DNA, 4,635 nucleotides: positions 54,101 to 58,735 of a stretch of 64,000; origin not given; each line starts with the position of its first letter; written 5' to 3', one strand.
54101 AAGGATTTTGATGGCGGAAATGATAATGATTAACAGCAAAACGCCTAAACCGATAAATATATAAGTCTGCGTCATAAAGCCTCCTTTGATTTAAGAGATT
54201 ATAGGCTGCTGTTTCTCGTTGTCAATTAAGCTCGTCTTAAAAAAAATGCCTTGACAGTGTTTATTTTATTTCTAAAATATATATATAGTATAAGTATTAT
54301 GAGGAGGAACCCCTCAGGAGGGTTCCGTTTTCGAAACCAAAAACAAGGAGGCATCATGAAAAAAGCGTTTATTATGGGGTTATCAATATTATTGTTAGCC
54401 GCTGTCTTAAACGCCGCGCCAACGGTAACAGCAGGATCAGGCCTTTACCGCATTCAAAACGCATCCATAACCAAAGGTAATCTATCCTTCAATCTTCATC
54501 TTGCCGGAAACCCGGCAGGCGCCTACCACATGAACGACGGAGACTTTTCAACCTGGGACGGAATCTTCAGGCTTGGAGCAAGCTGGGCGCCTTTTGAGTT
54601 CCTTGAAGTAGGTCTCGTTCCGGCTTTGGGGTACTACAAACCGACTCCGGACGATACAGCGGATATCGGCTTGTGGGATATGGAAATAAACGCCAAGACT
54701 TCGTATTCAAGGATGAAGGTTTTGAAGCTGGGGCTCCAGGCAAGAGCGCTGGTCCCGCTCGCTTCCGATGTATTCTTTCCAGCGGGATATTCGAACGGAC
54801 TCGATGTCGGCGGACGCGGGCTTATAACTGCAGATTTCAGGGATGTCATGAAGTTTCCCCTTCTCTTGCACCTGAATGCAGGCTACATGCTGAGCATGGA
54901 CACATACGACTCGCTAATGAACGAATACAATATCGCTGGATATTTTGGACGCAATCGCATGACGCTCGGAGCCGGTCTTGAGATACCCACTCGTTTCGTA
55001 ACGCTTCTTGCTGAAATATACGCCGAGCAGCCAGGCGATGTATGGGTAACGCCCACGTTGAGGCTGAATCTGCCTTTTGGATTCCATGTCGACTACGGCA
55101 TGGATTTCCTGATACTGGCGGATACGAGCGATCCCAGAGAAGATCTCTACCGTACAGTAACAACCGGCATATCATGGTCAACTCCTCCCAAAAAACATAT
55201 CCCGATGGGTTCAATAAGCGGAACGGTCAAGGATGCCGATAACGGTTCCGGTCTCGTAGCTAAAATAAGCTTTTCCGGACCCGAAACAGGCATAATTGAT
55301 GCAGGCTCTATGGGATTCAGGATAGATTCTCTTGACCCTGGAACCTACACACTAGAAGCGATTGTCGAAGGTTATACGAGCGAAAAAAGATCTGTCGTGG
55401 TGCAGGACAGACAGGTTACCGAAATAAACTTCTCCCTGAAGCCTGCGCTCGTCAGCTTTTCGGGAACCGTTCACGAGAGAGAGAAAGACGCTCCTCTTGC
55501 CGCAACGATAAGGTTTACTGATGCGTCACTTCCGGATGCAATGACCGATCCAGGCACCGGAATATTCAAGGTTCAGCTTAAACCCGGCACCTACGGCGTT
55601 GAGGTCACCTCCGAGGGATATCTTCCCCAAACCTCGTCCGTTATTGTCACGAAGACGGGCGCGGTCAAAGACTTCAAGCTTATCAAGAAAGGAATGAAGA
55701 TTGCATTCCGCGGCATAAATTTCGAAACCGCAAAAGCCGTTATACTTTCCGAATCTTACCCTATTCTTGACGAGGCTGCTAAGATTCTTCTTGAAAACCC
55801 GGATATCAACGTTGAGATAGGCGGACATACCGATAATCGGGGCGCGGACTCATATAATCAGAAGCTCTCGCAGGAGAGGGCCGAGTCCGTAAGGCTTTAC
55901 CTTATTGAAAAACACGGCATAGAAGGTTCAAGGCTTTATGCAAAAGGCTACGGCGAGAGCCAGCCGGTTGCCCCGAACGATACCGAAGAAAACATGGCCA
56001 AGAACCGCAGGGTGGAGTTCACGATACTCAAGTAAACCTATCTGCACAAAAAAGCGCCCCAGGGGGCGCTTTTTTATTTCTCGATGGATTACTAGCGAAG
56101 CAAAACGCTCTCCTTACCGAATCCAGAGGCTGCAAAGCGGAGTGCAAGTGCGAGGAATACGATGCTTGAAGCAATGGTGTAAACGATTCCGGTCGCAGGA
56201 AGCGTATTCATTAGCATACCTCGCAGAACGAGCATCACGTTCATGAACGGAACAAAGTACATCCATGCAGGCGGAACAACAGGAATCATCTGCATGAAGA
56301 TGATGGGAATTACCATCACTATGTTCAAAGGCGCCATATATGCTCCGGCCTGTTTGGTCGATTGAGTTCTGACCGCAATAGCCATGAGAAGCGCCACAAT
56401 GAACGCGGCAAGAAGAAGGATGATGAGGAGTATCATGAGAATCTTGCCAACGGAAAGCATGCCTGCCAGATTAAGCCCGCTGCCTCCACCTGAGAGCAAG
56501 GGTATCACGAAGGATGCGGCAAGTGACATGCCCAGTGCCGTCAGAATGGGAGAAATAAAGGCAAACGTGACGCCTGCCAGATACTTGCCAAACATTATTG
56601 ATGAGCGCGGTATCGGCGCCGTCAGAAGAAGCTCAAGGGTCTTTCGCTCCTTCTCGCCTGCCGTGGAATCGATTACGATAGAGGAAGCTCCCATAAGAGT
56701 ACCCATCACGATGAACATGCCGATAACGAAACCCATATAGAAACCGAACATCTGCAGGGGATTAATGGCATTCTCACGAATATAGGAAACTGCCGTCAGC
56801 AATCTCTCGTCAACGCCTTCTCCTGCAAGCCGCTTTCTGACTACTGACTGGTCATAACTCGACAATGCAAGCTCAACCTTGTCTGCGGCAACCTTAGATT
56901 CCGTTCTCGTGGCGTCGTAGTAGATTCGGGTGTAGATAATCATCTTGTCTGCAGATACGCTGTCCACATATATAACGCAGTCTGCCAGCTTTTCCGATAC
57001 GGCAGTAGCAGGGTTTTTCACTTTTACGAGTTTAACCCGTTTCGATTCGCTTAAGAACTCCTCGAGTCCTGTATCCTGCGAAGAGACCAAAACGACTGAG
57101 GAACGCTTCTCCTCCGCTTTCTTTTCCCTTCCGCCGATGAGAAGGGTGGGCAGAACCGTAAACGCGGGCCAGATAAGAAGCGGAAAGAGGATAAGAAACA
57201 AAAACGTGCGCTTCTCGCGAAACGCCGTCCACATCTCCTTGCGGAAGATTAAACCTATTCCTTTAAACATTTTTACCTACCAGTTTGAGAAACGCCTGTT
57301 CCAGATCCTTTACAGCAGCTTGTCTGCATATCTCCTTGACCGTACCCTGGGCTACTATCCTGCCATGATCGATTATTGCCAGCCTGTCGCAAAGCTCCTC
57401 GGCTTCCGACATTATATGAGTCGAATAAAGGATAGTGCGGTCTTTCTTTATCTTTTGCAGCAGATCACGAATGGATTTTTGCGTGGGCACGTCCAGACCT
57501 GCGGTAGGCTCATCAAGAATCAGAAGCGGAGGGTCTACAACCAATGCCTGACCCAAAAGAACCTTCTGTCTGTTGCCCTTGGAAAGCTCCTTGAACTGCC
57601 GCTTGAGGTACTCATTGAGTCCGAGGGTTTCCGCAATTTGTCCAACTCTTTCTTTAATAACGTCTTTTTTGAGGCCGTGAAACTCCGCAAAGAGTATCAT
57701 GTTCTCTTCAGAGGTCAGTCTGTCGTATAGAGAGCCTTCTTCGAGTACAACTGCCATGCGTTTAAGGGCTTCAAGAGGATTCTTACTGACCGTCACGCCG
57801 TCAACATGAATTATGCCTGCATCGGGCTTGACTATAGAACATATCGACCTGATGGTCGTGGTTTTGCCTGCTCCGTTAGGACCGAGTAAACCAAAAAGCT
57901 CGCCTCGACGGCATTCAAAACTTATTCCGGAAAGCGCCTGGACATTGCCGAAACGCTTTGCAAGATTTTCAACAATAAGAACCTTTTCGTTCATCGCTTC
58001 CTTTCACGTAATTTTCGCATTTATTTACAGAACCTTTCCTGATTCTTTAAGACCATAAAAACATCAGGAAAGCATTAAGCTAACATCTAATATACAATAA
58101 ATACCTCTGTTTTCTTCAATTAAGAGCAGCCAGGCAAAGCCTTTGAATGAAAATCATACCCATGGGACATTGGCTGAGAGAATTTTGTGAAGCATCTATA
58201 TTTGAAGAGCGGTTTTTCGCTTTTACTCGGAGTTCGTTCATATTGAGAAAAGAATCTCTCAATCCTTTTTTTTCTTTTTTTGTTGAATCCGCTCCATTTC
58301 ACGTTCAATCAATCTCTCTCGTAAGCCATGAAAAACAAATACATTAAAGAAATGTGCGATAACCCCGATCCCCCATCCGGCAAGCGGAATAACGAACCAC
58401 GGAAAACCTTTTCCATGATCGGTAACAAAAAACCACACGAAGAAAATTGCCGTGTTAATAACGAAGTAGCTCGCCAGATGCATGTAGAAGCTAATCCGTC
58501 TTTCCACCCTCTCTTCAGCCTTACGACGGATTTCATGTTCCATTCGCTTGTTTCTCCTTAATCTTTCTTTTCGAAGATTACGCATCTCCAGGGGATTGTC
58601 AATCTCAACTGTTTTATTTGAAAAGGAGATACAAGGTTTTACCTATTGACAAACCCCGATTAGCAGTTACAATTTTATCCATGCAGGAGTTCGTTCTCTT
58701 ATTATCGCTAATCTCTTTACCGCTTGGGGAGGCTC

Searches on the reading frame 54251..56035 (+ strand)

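Call 60: search_protein_families(library=pfam, proteins=[window:54251-56035:+], max_evalue=0.0001)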
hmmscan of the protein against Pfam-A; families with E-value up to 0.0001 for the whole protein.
window:54251-56035:+ (594 aa): 4 families
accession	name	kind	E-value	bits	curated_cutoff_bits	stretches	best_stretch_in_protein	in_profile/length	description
PF00691.25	OmpA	-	6.2e-22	78.2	27.2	1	491-586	2-98/98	OmpA family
PF13620.12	CarboxypepD_reg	-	4.4e-15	56.2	32.3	2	321-397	1-82/82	Carboxypeptidase regulatory-like domain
PF13715.12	CarbopepD_reg_2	-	2.4e-11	43.9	32.2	1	322-402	1-82/88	CarboxypepD_reg-like domain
PF08308.17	PEGA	-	6.2e-06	26.5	20.8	0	357-398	28-69/71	PEGA domain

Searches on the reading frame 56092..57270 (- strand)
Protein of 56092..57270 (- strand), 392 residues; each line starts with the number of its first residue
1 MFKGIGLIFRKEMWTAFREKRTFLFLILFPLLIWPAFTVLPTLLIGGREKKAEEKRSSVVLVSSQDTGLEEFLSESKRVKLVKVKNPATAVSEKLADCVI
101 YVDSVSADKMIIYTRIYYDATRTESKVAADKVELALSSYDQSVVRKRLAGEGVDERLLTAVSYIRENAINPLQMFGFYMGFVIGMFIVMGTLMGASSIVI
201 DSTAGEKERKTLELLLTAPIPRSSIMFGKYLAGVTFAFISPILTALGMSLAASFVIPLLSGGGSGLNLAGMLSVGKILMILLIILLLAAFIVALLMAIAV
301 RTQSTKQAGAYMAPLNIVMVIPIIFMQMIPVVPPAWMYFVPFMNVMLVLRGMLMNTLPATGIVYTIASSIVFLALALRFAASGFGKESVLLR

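Call 60: search_protein_families(library=pfam, proteins=[window:56092-57270:-], max_evalue=0.0001)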
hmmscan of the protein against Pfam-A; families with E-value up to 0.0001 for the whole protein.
window:56092-57270:- (392 aa): 4 families
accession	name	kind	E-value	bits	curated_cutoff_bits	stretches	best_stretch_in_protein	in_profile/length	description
PF12679.13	ABC2_membrane_2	-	4.5e-24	85.6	27.2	1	8-377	3-275/283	ABC-2 family transporter protein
PF12698.13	ABC2_membrane_3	-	1.6e-21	77.3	31.6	1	22-377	3-346/347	ABC-2 family transporter protein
PF12730.13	ABC2_membrane_4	-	7.6e-06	26.5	27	1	159-303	31-163/179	ABC-2 family transporter protein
PF01061.29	ABC2_membrane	-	1.8e-05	24.9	26.9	1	180-346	36-199/211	ABC-2 type transporter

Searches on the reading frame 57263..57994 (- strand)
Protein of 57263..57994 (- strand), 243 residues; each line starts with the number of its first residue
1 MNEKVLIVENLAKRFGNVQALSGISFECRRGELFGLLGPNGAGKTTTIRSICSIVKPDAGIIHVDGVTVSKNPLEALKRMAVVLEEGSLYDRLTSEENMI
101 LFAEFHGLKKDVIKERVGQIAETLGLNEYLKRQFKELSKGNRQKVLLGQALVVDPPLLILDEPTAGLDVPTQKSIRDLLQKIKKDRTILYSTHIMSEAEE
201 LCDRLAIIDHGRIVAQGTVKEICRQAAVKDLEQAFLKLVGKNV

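Call 60: search_protein_families(library=pfam, proteins=[window:57263-57994:-], max_evalue=0.0001)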
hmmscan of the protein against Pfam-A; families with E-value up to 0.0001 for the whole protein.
window:57263-57994:- (243 aa): 2 families
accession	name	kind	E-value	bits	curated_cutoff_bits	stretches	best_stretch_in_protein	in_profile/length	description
PF00005.33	ABC_tran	-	8.4e-31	107.8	25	1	21-165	1-137/137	ABC transporter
PF13304.12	AAA_21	-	1.7e-11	45.2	27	1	120-194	221-299/304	AAA domain, putative AbiEii toxin, Type IV TA system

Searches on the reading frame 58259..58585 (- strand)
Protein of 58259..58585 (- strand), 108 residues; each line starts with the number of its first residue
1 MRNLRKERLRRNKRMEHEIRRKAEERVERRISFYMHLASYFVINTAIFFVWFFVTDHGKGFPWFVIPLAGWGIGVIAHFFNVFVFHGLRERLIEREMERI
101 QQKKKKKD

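Call 61: search_protein_families(library=pfam, proteins=[window:58259-58585:-], max_evalue=0.0001)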
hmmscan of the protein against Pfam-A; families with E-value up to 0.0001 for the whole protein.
window:58259-58585:- (108 aa): 1 family
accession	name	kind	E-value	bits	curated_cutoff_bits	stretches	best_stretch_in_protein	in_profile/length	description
PF13239.11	2TM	-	4.4e-19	68.8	24.8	1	21-103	1-75/79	2TM domain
